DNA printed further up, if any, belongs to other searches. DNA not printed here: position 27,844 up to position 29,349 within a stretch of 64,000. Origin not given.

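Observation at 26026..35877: Complete Mrp-Mbh type group-4 [NiFe] hydrogenase with two large antiporter subunits and intact Ni-Fe ligands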

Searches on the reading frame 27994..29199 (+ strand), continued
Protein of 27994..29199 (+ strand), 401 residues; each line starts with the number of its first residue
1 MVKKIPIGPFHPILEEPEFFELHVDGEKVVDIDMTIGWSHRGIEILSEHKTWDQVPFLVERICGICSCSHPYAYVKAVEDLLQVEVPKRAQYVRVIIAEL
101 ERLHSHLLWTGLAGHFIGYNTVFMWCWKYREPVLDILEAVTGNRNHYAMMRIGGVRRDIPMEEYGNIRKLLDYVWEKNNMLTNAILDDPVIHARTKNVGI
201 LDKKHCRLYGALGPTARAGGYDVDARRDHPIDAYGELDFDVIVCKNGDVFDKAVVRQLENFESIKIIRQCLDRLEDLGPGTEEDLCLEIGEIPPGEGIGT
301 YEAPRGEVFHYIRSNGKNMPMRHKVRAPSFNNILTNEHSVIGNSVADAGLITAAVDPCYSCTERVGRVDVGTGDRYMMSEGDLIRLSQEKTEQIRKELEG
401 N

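Call 28: find_encoding_contigs(protein=P0115, flank=10000, max_places=1)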
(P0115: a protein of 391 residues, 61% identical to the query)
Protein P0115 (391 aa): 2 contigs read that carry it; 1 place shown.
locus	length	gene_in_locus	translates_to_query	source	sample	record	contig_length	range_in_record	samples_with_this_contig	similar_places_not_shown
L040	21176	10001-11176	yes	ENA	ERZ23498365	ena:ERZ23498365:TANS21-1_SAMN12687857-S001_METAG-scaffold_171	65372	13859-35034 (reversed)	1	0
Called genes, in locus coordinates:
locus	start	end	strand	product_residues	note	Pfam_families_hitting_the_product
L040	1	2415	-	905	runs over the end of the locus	-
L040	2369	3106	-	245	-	-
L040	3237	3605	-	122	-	PF07883:Cupin_2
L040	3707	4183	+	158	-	-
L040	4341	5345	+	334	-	PF17179:Fer4_22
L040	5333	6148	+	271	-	PF00175:NAD_binding_1, PF10418:DHODB_Fe-S_bind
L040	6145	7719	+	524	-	PF04879:Molybdop_Fe4S4 (weak), PF01568:Molydop_binding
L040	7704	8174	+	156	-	PF12797:Fer4_2 (faint), PF12837:Fer4_6 (faint), PF13237:Fer4_10 (faint), PF13247:Fer4_11, PF12838:Fer4_7 (weak), PF13187:Fer4_9 (weak), PF25160:LdpA_Fe-S-bd (weak), PF00037:Fer4 (weak), +1 more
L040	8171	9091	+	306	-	PF00146:NADHdh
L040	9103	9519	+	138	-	PF01058:Oxidored_q6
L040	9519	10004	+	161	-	PF00329:Complex1_30kDa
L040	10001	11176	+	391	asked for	PF00374:NiFeSe_Hases, PF00346:Complex1_49kDa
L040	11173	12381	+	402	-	PF00361:Proton_antipo_M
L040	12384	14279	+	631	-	PF00361:Proton_antipo_M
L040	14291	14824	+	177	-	PF13244:MbhD, PF20501:MbhE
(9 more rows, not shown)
